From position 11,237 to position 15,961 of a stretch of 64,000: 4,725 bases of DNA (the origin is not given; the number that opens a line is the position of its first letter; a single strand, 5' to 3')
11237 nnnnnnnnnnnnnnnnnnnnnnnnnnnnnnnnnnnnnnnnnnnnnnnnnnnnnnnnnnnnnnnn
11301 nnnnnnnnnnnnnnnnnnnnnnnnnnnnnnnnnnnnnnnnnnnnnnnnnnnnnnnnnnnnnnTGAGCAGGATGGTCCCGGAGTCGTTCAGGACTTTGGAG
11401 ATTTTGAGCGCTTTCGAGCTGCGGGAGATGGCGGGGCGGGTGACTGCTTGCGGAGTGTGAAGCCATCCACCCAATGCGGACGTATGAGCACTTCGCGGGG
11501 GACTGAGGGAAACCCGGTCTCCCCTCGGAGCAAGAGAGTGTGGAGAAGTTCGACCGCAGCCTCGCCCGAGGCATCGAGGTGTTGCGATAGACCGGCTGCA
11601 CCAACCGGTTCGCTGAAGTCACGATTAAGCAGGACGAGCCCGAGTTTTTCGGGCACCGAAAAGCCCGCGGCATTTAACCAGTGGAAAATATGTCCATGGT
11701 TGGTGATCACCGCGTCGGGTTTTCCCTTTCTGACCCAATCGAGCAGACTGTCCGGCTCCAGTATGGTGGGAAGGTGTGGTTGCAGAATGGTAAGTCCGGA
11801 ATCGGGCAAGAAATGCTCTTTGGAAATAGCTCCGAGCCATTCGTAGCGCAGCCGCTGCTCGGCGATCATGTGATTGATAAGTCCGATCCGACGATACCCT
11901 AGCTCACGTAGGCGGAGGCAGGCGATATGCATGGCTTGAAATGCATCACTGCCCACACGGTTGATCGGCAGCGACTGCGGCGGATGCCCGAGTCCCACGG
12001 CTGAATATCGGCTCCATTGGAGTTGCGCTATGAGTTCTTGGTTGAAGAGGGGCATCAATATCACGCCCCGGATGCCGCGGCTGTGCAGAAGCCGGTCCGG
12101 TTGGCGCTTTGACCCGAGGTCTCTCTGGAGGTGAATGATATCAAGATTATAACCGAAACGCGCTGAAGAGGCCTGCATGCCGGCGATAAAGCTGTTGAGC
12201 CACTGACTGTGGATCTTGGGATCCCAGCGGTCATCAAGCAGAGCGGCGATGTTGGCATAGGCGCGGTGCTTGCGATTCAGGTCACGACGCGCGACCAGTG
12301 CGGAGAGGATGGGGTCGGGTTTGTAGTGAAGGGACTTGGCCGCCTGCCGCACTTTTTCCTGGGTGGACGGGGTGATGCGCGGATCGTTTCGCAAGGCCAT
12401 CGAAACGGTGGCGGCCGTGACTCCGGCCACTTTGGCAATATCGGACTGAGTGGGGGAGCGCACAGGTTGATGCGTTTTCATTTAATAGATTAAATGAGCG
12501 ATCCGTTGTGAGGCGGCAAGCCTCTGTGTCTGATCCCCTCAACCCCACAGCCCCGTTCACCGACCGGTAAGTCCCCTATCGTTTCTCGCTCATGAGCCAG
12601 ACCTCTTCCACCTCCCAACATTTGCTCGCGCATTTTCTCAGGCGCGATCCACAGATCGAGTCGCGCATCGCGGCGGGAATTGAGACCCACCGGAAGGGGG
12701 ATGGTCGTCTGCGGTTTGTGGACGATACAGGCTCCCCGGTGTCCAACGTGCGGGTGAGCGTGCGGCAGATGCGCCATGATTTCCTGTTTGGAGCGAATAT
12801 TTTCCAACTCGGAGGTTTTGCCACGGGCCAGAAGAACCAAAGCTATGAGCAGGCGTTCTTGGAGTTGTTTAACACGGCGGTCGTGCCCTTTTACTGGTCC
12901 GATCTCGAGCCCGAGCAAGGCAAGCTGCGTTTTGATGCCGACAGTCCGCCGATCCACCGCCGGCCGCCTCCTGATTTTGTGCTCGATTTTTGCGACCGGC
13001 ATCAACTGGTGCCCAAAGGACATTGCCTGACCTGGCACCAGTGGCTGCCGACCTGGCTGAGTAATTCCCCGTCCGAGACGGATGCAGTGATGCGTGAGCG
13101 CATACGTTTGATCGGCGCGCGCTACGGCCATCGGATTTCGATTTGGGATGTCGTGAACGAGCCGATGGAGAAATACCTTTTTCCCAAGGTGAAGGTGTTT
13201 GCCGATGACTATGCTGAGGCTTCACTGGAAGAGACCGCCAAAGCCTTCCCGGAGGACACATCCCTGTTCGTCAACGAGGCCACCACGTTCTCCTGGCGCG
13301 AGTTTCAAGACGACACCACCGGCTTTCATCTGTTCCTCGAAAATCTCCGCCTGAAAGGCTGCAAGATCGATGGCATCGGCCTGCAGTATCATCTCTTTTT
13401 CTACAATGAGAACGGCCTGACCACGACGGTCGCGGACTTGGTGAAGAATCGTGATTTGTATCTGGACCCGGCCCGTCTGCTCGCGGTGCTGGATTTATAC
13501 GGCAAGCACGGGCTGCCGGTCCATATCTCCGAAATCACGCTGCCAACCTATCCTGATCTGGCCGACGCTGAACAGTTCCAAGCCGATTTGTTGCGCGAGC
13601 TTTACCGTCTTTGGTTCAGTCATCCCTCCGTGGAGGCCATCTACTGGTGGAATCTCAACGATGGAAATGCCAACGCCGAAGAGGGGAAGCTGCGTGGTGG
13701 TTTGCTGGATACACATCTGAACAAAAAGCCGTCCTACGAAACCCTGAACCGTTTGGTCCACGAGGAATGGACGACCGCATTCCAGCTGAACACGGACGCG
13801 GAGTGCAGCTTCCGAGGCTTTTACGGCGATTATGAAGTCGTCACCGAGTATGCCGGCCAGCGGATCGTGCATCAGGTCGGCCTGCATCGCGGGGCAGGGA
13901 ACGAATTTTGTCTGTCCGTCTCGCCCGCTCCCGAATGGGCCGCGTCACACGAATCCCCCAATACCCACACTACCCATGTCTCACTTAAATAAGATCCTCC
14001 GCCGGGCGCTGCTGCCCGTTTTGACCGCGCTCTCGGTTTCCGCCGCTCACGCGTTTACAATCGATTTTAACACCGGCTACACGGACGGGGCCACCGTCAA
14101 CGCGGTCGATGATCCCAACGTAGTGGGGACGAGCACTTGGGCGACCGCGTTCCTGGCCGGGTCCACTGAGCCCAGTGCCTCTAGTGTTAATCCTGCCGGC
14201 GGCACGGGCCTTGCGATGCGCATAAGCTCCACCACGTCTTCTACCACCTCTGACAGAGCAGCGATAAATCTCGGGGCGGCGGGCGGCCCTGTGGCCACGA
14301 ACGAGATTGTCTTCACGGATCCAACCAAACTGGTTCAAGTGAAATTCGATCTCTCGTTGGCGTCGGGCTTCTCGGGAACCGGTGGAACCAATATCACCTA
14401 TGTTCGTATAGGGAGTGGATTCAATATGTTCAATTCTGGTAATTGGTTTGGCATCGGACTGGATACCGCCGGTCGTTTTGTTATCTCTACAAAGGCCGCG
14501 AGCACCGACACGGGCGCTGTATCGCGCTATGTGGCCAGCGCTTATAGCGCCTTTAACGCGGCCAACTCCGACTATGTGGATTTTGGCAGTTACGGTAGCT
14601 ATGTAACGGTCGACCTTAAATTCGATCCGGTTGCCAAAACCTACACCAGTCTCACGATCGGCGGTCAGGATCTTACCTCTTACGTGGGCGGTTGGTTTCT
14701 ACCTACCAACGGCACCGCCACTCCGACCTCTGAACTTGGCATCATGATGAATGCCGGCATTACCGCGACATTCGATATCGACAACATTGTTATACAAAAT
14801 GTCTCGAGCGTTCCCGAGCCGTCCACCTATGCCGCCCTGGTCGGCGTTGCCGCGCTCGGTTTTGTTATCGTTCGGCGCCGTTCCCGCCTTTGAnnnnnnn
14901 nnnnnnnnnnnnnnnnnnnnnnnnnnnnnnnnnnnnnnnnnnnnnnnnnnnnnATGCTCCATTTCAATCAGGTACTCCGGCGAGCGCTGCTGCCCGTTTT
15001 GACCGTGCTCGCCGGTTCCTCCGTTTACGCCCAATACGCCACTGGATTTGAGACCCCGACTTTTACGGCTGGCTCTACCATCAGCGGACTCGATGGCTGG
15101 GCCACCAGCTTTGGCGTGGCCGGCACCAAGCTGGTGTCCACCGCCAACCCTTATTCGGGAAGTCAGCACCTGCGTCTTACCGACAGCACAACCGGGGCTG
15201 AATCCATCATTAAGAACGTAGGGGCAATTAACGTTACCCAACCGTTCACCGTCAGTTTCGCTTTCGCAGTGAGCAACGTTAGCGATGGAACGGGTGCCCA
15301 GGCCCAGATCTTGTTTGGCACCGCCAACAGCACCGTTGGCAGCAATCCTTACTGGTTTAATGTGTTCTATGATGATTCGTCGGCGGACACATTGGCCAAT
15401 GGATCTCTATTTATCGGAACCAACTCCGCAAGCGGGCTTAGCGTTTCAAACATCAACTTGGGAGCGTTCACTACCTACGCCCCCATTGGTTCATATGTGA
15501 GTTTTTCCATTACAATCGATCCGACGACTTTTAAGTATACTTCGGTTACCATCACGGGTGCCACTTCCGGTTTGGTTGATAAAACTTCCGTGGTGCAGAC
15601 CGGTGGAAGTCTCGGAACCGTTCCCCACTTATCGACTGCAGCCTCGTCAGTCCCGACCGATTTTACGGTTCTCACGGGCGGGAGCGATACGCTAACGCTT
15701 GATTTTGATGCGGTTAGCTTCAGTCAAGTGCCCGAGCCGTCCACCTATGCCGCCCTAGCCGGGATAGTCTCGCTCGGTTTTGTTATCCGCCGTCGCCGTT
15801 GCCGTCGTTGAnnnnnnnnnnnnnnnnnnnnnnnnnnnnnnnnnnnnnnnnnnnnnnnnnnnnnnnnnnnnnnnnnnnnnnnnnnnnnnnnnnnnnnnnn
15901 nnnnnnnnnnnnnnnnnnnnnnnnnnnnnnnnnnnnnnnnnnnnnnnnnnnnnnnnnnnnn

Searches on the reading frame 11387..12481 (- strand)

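Call 8: search_protein_families(library=pfam, proteins=[window:11387-12481:-], max_evalue=0.001)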
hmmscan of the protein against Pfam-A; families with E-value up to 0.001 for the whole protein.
window:11387-12481:- (364 aa): 2 families
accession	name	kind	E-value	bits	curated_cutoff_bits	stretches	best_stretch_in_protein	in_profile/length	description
PF00356.27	LacI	-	1.2e-12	47.8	27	1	13-56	3-46/46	Bacterial regulatory proteins, lacI family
PF13377.12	Peripla_BP_3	-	9.7e-09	36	26.5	1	190-340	3-164/167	Periplasmic binding protein-like domain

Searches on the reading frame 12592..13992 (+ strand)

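Call 8: search_protein_families(library=pfam, proteins=[window:12592-13992:+], max_evalue=0.001)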
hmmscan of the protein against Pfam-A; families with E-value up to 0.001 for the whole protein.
window:12592-13992:+ (466 aa): 1 family
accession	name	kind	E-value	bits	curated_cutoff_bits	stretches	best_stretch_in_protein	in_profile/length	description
PF00331.26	Glyco_hydro_10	-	4.8e-30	105.3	22.1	1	127-385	62-308/311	Glycosyl hydrolase family 10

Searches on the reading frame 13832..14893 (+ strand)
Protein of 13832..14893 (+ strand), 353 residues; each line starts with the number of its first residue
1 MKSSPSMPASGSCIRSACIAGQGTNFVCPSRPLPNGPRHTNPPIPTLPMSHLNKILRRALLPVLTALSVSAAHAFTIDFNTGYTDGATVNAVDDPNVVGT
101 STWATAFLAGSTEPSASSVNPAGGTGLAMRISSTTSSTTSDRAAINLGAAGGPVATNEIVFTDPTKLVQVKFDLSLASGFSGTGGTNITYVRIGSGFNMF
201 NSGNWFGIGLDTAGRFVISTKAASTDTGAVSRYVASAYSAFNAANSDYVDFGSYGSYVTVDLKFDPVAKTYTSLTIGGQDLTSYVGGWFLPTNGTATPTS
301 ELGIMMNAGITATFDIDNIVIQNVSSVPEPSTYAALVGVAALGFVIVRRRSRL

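Call 8: search_protein_families(library=pfam, proteins=[window:13832-14893:+], max_evalue=0.001)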
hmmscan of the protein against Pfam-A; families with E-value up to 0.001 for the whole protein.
window:13832-14893:+ (353 aa): 1 family
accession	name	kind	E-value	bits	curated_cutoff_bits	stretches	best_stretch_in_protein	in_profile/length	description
PF07589.16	PEP-CTERM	-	7.4e-06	26.3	20.7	1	326-350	1-24/24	PEP-CTERM motif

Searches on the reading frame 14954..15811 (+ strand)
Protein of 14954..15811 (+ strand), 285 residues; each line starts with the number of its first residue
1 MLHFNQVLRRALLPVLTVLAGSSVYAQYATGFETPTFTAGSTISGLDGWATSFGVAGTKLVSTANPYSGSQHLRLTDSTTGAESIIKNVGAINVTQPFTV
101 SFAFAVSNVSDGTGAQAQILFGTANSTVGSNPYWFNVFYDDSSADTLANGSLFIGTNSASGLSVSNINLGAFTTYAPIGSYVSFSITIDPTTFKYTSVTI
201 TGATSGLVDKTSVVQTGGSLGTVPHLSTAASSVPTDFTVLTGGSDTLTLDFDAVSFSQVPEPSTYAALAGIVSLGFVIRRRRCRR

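Call 8: search_protein_families(library=pfam, proteins=[window:14954-15811:+], max_evalue=0.001)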
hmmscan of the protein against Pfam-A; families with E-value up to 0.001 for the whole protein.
window:14954-15811:+ (285 aa): 1 family
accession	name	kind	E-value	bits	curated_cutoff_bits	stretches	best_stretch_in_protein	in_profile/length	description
PF07589.16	PEP-CTERM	-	2.7e-06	27.7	20.7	1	258-281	1-24/24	PEP-CTERM motif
